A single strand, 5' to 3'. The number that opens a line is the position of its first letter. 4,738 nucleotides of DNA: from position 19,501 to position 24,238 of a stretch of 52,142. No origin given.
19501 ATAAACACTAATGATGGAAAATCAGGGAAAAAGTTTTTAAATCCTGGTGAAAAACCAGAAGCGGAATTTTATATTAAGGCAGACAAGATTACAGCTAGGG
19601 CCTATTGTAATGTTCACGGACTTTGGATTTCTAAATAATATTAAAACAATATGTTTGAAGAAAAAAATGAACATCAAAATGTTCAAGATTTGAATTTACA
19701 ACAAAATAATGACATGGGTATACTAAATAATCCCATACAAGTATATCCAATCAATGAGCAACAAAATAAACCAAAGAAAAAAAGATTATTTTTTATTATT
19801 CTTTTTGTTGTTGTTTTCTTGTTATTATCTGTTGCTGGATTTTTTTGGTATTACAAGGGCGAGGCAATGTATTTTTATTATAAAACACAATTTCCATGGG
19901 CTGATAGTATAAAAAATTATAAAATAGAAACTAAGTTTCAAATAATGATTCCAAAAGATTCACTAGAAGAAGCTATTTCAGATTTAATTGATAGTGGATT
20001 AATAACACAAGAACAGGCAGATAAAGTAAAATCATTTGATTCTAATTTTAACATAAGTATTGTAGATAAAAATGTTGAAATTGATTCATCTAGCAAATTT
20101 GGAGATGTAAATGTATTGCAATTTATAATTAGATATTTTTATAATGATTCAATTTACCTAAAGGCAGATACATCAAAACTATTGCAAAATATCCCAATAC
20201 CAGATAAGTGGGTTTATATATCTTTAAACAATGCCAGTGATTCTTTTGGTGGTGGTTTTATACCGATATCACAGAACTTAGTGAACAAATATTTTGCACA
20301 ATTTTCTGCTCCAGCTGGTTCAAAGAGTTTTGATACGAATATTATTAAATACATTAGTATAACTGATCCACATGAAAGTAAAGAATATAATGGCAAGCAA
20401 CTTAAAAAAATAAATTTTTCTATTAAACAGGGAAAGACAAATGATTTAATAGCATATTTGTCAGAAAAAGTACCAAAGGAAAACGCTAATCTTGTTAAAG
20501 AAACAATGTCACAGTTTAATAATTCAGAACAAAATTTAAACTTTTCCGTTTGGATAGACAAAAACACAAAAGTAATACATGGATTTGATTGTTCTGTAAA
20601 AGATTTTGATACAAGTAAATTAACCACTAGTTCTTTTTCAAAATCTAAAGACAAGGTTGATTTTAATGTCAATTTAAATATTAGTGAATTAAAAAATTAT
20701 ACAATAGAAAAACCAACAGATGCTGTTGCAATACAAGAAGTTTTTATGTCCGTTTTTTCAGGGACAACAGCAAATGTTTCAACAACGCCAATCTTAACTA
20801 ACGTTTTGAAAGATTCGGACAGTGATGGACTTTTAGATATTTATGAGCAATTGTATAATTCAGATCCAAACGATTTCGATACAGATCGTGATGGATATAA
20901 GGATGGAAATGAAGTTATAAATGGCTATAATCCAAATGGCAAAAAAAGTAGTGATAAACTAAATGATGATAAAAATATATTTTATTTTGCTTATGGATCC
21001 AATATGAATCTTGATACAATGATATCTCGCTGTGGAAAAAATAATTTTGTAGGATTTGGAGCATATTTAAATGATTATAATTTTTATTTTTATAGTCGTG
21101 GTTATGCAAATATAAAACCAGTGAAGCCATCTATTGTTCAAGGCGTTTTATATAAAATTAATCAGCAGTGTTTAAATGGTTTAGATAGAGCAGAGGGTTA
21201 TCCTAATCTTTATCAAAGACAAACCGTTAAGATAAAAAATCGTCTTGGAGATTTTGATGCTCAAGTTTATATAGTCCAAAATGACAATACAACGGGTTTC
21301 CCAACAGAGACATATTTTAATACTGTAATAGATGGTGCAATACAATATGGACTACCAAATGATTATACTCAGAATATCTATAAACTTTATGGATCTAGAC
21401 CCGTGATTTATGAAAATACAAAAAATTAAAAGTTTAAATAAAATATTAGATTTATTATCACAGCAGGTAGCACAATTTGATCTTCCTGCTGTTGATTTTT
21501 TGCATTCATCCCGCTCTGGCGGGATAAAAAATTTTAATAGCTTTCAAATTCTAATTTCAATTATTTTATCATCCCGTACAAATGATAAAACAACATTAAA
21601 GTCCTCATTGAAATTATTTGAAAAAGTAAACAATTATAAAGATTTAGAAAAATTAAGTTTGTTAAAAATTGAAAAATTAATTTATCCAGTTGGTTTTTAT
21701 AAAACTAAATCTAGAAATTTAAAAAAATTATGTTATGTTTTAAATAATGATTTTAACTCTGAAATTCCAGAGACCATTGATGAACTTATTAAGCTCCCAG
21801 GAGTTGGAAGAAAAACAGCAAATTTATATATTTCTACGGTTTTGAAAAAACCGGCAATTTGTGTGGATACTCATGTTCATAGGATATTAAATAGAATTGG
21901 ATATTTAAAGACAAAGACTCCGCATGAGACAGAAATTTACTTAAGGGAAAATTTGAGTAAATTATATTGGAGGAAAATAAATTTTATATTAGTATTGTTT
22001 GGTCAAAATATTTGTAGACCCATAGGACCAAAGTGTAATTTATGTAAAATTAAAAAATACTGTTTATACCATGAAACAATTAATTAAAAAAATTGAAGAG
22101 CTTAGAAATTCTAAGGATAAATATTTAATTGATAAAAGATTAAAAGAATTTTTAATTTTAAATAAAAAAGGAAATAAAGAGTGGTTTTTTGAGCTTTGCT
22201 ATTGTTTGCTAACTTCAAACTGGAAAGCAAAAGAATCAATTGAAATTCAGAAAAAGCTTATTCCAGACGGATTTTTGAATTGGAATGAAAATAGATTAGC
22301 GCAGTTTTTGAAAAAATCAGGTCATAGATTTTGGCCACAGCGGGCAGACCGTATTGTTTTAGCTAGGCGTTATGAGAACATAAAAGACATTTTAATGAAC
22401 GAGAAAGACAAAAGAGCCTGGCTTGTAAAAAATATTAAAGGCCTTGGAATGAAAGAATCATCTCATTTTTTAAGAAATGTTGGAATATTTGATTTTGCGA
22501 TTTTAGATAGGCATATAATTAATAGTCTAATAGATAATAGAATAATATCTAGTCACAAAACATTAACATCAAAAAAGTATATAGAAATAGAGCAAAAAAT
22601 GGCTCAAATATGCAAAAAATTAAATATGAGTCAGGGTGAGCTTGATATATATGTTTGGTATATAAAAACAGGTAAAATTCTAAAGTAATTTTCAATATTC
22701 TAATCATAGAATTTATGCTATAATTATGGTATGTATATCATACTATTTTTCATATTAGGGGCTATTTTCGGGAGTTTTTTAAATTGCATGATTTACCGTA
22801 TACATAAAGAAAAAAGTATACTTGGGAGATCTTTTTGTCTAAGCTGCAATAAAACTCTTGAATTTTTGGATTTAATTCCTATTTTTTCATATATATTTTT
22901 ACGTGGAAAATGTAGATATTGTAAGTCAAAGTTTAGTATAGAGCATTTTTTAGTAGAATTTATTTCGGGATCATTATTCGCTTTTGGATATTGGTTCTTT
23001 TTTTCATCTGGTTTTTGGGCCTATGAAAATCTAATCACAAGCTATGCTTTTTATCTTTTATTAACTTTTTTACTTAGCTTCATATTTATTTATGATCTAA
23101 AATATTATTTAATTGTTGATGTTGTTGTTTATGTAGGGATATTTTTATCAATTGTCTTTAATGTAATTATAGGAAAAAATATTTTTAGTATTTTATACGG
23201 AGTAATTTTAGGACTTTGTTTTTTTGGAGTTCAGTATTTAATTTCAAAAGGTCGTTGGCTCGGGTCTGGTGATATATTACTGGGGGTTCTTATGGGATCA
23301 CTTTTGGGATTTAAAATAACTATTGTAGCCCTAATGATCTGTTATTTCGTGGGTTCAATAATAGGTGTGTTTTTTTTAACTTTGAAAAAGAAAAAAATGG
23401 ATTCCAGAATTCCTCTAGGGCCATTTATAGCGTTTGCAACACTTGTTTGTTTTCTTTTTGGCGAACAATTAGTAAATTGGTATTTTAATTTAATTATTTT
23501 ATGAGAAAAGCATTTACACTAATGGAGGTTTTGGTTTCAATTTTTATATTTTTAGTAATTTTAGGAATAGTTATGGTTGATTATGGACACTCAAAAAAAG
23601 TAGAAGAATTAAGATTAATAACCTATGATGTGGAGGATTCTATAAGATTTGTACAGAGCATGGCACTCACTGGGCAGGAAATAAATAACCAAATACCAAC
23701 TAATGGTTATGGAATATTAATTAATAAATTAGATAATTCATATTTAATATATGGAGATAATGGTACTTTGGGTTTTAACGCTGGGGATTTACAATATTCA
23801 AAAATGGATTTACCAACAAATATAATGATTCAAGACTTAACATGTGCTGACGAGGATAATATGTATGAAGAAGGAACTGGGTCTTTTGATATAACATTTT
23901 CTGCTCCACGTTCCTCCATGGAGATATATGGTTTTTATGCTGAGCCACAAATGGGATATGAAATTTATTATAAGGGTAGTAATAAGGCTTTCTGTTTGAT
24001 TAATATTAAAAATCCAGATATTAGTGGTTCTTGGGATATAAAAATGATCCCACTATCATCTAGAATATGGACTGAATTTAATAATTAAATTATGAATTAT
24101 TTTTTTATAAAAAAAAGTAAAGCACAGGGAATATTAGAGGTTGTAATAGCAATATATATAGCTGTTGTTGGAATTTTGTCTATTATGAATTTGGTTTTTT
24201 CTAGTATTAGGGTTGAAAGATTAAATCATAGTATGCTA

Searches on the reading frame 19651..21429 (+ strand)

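Call 8: search_protein_families(library=pfam, proteins=[window:19651-21429:+], max_evalue=0.001)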
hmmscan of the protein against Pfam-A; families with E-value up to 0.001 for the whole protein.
window:19651-21429:+ (592 aa): 2 families
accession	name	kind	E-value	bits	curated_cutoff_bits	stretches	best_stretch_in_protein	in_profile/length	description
PF06094.17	GGACT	-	2.6e-14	54.3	22.8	1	445-546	1-106/120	Gamma-glutamyl cyclotransferase, AIG2-like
PF13772.11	AIG2_2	-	3e-13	50.4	27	1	496-575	2-82/83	AIG2-like family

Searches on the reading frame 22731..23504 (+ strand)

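Call 8: search_protein_families(library=pfam, proteins=[window:22731-23504:+], max_evalue=0.001)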
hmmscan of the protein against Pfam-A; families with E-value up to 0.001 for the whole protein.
window:22731-23504:+ (257 aa): 2 families
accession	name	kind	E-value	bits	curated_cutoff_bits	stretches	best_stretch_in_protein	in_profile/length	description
PF06750.18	A24_N_bact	-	6.2e-28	97.1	23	1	8-90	1-84/84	Bacterial Peptidase A24 N-terminal domain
PF01478.23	Peptidase_A24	-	5.1e-08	33.8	26.5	1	109-213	1-104/104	Type IV leader peptidase family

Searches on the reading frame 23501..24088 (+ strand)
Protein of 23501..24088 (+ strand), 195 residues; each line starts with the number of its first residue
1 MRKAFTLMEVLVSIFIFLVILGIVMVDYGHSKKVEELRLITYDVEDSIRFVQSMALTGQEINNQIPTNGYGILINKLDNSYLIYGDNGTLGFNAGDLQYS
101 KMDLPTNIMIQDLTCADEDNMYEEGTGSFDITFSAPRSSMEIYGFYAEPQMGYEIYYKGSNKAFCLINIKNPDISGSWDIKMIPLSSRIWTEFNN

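Call 8: search_protein_families(library=pfam, proteins=[window:23501-24088:+], max_evalue=0.001)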
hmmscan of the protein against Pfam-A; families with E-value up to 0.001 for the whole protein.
window:23501-24088:+ (195 aa): 1 family
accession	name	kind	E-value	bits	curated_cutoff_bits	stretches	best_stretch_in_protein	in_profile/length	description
PF07963.17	N_methyl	-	7e-05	22.7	21.2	1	2-25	4-27/27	Prokaryotic N-terminal methylation motif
